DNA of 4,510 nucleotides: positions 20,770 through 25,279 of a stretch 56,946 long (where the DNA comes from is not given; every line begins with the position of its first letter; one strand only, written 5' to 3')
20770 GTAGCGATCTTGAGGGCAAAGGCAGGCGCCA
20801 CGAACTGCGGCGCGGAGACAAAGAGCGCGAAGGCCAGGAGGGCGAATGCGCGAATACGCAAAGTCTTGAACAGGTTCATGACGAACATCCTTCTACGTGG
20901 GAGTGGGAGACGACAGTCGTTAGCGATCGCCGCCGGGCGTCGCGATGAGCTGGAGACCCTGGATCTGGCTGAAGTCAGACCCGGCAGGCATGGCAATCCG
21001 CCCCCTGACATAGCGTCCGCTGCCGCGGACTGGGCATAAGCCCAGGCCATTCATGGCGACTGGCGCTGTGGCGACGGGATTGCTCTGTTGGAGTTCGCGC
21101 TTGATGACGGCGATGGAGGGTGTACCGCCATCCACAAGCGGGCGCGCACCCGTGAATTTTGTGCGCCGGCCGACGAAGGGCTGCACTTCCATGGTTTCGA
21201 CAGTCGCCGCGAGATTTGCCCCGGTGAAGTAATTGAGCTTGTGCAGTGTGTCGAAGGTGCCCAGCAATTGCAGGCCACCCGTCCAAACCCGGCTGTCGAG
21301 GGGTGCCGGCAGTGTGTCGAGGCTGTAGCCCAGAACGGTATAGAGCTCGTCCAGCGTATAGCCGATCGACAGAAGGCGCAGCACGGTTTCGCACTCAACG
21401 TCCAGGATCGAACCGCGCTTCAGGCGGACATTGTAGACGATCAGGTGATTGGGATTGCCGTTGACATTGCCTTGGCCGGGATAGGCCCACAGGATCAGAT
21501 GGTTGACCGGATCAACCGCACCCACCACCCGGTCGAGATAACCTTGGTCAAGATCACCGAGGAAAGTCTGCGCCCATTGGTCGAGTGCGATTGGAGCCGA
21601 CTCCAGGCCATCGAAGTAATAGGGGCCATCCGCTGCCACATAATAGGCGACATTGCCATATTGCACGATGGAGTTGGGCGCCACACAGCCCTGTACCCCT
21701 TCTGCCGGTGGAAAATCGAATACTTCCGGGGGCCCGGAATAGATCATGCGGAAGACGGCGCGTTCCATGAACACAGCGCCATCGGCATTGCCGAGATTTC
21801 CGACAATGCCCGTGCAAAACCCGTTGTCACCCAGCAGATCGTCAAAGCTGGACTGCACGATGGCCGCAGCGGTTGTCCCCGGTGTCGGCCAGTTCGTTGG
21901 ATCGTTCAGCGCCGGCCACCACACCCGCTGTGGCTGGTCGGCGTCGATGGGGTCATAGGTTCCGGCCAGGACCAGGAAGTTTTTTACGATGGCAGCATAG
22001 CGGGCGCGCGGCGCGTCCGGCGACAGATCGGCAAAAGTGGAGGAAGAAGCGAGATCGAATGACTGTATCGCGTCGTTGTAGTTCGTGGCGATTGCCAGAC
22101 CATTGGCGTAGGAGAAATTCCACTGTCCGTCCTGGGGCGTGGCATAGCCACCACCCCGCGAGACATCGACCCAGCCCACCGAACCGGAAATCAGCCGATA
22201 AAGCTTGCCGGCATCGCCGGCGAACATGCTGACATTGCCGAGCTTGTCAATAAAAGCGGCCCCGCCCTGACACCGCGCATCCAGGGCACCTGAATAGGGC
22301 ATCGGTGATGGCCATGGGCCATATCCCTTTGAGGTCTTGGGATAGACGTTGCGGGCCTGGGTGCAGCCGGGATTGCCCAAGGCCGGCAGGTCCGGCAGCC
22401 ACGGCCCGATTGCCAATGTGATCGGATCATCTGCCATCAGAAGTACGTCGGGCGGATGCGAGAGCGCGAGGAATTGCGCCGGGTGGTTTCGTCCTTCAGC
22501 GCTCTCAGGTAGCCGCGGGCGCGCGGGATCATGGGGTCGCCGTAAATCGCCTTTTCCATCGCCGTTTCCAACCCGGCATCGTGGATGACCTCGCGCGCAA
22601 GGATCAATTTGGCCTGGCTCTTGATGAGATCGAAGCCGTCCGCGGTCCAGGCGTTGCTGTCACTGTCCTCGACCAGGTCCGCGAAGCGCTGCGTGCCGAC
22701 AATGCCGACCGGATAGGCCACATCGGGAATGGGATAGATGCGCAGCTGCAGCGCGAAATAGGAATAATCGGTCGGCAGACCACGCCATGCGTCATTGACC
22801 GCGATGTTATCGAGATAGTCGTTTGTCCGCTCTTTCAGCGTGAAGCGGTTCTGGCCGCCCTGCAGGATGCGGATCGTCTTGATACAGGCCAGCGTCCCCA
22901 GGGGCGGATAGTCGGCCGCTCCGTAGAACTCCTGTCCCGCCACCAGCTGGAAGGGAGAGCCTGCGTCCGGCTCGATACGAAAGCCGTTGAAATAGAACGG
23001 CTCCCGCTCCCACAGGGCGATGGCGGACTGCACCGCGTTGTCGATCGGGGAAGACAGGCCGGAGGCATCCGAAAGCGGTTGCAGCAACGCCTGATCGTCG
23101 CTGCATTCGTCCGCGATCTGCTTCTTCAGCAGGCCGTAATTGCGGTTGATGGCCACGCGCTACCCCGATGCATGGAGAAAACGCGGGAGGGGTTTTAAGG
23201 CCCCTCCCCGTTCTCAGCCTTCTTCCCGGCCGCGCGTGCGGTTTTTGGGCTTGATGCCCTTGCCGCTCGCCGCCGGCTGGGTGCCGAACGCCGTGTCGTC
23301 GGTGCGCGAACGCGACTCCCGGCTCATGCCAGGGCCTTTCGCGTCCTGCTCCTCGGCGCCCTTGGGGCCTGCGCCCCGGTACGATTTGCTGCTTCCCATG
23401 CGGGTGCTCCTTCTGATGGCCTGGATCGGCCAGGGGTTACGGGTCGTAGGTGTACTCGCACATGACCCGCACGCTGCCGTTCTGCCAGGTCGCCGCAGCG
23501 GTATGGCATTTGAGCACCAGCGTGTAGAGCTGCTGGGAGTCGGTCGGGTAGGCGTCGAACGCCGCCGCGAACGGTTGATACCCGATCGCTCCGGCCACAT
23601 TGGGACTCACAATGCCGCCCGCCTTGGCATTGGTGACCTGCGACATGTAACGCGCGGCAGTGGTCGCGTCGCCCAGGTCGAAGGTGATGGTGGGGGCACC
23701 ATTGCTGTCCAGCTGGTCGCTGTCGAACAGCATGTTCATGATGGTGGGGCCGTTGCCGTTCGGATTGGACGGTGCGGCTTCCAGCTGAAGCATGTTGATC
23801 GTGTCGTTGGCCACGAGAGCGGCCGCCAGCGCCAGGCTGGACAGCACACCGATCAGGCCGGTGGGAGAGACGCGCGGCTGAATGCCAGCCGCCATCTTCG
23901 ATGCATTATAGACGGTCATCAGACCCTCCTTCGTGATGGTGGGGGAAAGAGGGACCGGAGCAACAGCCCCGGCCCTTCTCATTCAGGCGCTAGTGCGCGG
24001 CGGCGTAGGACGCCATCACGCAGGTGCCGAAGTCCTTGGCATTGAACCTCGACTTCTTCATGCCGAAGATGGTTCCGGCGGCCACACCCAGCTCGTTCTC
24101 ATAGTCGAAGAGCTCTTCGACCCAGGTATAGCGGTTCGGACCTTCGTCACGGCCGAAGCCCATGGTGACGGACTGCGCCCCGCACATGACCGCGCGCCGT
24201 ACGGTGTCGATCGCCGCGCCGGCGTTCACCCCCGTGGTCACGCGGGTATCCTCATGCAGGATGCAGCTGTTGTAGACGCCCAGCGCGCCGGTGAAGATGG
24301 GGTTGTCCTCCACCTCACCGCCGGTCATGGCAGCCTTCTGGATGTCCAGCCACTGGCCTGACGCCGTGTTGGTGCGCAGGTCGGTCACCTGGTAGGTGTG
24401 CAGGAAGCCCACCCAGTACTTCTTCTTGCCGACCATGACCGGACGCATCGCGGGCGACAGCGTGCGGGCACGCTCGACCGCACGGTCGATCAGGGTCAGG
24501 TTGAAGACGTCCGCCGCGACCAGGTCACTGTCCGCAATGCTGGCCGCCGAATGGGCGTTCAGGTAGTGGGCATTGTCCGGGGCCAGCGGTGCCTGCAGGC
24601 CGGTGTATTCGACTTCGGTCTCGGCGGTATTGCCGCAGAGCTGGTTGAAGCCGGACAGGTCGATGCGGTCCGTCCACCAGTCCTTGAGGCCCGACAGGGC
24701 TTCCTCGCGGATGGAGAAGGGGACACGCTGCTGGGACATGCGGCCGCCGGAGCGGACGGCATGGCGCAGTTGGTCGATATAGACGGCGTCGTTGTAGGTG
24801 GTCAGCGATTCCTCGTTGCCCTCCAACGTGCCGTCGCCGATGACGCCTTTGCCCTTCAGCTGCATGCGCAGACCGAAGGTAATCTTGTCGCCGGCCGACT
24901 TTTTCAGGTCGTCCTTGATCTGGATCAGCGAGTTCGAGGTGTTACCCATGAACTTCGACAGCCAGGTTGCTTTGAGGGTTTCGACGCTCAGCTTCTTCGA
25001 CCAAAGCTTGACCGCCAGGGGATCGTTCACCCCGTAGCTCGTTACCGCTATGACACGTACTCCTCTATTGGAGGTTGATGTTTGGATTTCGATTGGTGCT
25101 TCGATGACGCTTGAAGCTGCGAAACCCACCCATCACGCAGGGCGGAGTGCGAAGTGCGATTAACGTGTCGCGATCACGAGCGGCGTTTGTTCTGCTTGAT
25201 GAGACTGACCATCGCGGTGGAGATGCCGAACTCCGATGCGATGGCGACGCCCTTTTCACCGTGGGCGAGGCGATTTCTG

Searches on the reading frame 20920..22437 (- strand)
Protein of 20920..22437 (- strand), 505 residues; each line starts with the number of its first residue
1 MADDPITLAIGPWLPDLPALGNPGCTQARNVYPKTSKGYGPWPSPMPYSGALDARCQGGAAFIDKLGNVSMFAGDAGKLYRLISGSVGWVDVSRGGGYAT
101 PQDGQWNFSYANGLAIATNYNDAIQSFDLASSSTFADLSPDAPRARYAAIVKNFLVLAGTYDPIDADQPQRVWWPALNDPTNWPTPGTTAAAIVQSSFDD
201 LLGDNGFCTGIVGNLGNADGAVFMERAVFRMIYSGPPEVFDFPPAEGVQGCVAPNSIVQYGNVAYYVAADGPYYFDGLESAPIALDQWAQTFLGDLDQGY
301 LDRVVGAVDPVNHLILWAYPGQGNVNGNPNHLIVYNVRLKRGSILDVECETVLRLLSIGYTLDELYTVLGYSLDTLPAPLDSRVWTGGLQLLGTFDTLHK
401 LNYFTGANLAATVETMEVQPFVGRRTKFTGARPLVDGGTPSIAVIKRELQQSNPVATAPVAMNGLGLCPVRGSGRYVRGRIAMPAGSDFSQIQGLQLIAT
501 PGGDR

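Call 21: search_protein_families(library=phrogs, proteins=[window:20920-22437:-], max_evalue=0.001)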
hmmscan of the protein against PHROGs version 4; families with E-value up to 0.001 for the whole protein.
window:20920-22437:- (505 aa): 2 families
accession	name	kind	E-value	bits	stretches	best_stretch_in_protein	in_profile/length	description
phrog_3287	-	head and packaging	2e-55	189.7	1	50-505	53-524/524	virion structural protein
phrog_8094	-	tail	0.0007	18.6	0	249-351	440-546/769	tail appendage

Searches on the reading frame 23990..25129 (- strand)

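Call 21: search_protein_families(library=phrogs, proteins=[window:23990-25129:-], max_evalue=0.001)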
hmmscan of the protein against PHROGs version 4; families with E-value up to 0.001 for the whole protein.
window:23990-25129:- (379 aa): 3 families
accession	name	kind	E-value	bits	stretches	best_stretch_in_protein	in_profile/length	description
phrog_334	-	head and packaging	4.6e-91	306.7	1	30-375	4-378/381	major head protein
phrog_13784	-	unknown function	3.7e-14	54.2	1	73-160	61-148/177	-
phrog_31117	-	unknown function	0.00048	21.4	0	301-365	28-92/110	-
